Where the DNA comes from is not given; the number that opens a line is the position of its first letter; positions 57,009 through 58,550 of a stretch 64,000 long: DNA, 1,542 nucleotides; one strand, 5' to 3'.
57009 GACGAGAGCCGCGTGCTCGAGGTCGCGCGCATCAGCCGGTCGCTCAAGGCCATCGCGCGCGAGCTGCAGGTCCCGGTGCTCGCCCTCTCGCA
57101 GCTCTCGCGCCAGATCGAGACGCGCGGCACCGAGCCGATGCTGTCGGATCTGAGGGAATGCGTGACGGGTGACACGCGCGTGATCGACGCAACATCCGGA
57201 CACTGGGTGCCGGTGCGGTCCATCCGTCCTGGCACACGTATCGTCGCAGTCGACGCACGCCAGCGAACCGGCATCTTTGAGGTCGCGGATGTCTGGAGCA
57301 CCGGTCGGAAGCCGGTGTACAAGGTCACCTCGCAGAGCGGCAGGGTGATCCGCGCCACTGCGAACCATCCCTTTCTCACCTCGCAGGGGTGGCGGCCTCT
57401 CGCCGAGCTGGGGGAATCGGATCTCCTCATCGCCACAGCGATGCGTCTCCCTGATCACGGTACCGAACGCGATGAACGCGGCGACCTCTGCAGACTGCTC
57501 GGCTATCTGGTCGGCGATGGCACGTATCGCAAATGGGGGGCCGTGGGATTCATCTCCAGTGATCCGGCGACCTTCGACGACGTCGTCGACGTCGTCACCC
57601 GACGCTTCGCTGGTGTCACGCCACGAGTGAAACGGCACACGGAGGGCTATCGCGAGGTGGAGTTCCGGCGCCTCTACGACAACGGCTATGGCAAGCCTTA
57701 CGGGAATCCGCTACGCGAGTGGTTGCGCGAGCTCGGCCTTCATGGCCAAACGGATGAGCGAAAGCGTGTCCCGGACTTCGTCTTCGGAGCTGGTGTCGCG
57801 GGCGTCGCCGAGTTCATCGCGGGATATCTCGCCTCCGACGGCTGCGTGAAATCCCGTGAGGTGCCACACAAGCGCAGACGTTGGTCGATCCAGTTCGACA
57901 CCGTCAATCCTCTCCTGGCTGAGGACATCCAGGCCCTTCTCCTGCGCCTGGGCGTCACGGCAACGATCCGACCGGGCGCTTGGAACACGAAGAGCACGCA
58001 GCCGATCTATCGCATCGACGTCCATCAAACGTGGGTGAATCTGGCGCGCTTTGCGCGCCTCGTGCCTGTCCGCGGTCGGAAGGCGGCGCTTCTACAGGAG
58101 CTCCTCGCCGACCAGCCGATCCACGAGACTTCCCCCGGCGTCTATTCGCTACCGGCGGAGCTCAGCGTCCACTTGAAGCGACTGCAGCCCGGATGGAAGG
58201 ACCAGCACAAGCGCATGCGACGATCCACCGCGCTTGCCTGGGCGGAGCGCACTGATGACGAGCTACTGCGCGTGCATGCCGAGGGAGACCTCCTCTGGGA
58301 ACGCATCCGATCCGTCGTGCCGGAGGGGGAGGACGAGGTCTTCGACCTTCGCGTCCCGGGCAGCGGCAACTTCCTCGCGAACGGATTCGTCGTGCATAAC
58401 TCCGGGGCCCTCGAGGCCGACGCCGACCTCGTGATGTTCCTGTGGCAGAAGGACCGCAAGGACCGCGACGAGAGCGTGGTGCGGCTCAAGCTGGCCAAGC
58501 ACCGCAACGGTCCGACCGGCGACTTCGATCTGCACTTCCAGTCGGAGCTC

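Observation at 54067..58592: Two tandem, translationally coupled dnaB paralogs, each with an intein at the identical extein site. The first is preceded by a LexA-box-like palindrome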

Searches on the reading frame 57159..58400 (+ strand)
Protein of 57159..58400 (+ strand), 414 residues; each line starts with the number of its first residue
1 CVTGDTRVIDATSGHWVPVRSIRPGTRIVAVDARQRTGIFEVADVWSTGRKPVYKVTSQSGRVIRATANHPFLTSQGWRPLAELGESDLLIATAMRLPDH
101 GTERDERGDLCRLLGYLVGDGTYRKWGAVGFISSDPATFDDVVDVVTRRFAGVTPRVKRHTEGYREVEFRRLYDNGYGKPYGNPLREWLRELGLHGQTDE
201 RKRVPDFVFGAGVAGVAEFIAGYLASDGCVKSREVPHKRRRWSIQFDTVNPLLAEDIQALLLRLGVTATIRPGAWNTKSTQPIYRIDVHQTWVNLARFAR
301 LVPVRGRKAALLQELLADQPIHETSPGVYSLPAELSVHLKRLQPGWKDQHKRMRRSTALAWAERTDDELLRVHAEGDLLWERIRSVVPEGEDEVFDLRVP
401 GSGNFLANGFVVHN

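Call 32: search_solved_structures(query=window:57159-58400:+, max_evalue=0.001, show_alignments=2)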
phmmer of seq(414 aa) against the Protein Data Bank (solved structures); distinct sequences matched with E-value up to 0.001: 18.
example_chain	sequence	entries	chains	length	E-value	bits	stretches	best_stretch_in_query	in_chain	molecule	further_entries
4o1r_A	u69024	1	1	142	4.3e-20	75.1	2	2-88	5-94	Replicative DNA helicase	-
6frg_A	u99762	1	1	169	6.4e-18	67.9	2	2-88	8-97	Replicative DNA helicase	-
6frh_A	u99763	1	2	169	6.4e-18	67.9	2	2-88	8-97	Replicative DNA helicase,Replicative DNA helicase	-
1mi8_A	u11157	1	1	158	4.9e-17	65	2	2-88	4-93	DnaB intein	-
6fre_A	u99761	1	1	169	1.6e-16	63.3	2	2-88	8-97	Replicative DNA helicase,Replicative DNA helicase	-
2imz_A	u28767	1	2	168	1.5e-07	33.8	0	1-92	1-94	Endonuclease PI-MtuI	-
2cw7_A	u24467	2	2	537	4.4e-07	32.2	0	103-269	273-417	Endonuclease PI-PkoII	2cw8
2in9_A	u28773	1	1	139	7.6e-07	31.4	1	1-90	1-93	Endonuclease PI-MtuI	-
2in0_A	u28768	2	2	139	8.7e-07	31.2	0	1-90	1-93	Endonuclease PI-MtuI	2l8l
3igd_A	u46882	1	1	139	1.3e-06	30.7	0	1-90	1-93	Endonuclease PI-MtuI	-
3ifj_A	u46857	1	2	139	1.6e-06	30.4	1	1-90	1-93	Endonuclease PI-MtuI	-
5k08_A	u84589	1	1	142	4.3e-06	29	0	1-90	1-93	RecA mini intein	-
5i0a_A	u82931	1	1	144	4.6e-06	28.9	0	1-90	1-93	Intein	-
2in8_A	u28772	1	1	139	1.3e-05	27.3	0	1-90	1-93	Endonuclease PI-MtuI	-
4oz6_A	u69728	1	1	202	0.00016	23.8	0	2-74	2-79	Mxe gyrA intein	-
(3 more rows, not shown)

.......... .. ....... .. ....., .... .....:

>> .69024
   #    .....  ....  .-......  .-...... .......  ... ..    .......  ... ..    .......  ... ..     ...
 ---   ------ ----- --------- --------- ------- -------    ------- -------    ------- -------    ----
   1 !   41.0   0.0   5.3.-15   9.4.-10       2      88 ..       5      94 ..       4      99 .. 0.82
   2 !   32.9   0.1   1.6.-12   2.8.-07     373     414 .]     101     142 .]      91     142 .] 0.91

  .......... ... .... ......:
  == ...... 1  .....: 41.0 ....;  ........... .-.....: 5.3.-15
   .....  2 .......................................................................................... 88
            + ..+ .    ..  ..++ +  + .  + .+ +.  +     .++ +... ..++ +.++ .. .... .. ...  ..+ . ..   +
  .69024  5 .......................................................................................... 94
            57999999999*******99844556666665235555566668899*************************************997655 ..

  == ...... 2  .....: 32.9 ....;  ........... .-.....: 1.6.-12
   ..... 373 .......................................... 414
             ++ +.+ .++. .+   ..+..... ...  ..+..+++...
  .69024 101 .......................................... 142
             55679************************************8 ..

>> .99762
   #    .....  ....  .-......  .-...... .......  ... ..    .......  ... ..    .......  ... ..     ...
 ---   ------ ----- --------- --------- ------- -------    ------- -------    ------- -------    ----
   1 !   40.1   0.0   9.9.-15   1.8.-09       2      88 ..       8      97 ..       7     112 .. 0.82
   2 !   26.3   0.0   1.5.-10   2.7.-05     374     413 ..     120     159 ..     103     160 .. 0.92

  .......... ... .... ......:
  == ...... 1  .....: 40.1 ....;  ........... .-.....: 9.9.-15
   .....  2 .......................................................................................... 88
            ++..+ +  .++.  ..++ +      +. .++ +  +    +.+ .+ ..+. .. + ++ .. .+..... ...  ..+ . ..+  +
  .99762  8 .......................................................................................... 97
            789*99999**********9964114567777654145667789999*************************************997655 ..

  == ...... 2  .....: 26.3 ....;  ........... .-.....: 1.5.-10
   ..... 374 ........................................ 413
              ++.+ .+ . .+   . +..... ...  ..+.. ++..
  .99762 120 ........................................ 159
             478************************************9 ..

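Call 43: find_homologous_proteins(query=window:57159-58400:+, max_evalue=1e-10)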
Query seq(414 aa) (414 aa): 52 proteins with E <= 1e-10 among 8000 candidates.
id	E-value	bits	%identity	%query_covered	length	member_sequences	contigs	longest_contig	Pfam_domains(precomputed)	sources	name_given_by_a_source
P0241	8.5e-282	952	100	100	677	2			PF06745.20,PF03796.22,PF14528.12,PF13481.13,PF14890.12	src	-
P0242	2.7e-154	532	60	100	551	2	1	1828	PF03796.22,PF14528.12,PF14890.12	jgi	-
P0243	1.7e-144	500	56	100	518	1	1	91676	PF03796.22,PF14528.12,PF14890.12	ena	-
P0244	1.6e-137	477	54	100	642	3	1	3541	PF03796.22,PF14528.12,PF13481.13,PF14890.12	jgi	jgi:replicative DNA helicase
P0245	2.3e-132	460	53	100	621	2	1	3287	PF03796.22,PF14528.12,PF14890.12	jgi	jgi:replicative DNA helicase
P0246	4.1e-124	433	49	100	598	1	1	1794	PF03796.22,PF14528.12,PF14890.12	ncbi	ncbi:MAG TPA: DnaB-like helicase C-terminal domain-containing protein, partial [Ktedonobacteraceae b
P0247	3.9e-123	429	51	100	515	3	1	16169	PF03796.22,PF14528.12,PF14890.12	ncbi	ncbi:MAG: DnaB-like helicase C-terminal domain-containing protein [Janthinobacterium lividum]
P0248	3.0e-122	427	50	100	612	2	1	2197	PF03796.22,PF14528.12,PF14890.12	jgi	jgi:replicative DNA helicase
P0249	1.3e-121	425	50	100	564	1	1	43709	PF03796.22,PF14528.12,PF14890.12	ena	-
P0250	3.5e-119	416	50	100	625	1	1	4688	PF03796.22,PF14528.12,PF14890.12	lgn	-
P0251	2.5e-116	407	48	100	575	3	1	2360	PF03796.22,PF14528.12,PF14890.12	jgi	-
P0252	1.6e-105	371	49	92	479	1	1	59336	PF03796.22,PF14528.12,PF14890.12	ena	-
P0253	1.4e-102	362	45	100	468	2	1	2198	PF14528.12,PF14890.12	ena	-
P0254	1.8e-98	348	56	69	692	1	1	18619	PF03796.22,PF14528.12,PF00772.27,PF13481.13,PF14890.12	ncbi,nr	ncbi:MAG: replicative DNA helicase, partial [Armatimonadetes bacterium]|nr:replicative DNA helicase 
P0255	1.7e-86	309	42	93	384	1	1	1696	PF14528.12,PF14890.12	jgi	jgi:replicative DNA helicase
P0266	1.2e-49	187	62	25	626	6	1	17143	PF06745.20,PF03796.22,PF00772.27,PF13481.13,PF14890.12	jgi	-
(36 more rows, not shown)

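Call 47: find_encoding_contigs(protein=P0266, flank=8000, max_places=3)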
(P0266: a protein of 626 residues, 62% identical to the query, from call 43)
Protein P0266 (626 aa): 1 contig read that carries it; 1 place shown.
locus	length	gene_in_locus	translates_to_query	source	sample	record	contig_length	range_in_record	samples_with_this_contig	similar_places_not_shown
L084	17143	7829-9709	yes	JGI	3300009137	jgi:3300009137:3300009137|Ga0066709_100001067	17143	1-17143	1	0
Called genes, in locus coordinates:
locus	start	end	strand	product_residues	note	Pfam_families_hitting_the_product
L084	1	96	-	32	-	?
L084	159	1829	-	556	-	PF06609:TRI12, PF07690:MFS_1, PF00083:Sugar_tr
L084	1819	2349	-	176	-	PF01047:MarR, PF12802:MarR_2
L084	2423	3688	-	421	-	PF00709:Adenylsucc_synt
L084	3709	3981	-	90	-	-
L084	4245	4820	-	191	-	PF02698:DUF218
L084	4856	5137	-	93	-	PF13451:zf_Tbcl, PF23477:zf_Tbcl_2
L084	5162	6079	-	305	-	PF01073:3Beta_HSD, PF01370:Epimerase, PF02719:Polysacc_synt_2, PF04321:RmlD_sub_bind, PF13460:NAD_binding_10, PF16363:GDP_Man_Dehyd, PF07993:NAD_binding_4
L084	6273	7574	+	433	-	PF00772:DnaB, PF03796:DnaB_C, PF06745:ATPase (weak), PF13481:AAA_25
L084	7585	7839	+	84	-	-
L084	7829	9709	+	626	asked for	PF00772:DnaB, PF03796:DnaB_C, PF06745:ATPase (weak), PF13481:AAA_25, PF14890:Intein_splicing, PF03796:DnaB_C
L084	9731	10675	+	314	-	PF00583:Acetyltransf_1, PF13673:Acetyltransf_10 (faint), PF13508:Acetyltransf_7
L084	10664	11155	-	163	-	PF00293:NUDIX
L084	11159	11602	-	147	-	PF01281:Ribosomal_L9_N, PF03948:Ribosomal_L9_C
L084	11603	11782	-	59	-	-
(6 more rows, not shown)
